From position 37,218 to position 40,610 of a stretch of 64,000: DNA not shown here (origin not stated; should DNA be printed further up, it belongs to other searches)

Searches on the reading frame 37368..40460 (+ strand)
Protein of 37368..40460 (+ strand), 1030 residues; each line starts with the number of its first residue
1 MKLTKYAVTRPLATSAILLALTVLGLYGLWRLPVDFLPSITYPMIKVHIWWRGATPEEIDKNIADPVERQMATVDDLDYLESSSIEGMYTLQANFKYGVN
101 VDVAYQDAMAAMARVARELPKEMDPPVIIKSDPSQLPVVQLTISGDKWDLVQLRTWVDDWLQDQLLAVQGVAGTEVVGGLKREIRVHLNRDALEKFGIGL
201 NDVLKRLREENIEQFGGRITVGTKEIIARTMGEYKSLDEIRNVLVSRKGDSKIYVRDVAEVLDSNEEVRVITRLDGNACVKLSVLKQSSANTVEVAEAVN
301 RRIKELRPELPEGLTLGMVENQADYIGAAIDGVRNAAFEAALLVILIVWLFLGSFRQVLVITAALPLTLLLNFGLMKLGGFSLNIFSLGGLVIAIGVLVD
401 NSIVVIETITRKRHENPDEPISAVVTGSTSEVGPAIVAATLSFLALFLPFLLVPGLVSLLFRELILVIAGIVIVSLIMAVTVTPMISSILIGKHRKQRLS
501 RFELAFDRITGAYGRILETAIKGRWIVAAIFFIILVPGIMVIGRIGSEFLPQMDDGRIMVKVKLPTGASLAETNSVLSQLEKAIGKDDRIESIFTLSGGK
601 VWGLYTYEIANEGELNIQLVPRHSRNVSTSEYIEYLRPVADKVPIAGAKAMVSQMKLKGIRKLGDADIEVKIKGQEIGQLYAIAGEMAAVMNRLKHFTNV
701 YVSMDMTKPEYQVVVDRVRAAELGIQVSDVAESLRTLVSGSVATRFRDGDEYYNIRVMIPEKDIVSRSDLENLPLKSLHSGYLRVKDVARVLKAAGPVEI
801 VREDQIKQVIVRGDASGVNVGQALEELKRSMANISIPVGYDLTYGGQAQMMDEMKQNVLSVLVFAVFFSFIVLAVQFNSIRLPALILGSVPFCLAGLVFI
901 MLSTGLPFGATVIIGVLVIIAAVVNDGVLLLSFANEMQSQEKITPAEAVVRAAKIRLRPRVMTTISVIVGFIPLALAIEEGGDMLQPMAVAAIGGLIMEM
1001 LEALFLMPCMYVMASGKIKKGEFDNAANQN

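Call 7: search_protein_families(library=pfam, proteins=[window:37368-40460:+], max_evalue=0.0001)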
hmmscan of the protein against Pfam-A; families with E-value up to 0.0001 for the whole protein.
window:37368-40460:+ (1030 aa): 2 families
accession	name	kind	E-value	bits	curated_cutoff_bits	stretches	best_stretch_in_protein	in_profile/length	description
PF00873.25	ACR_tran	-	6.6e-235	782.7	28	1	4-1013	2-1019/1021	AcrB/AcrD/AcrF family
PF02355.23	SecD_SecF_C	-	6.9e-08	32.6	20.5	1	850-1008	25-180/189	Protein export membrane protein SecD/SecF, C-terminal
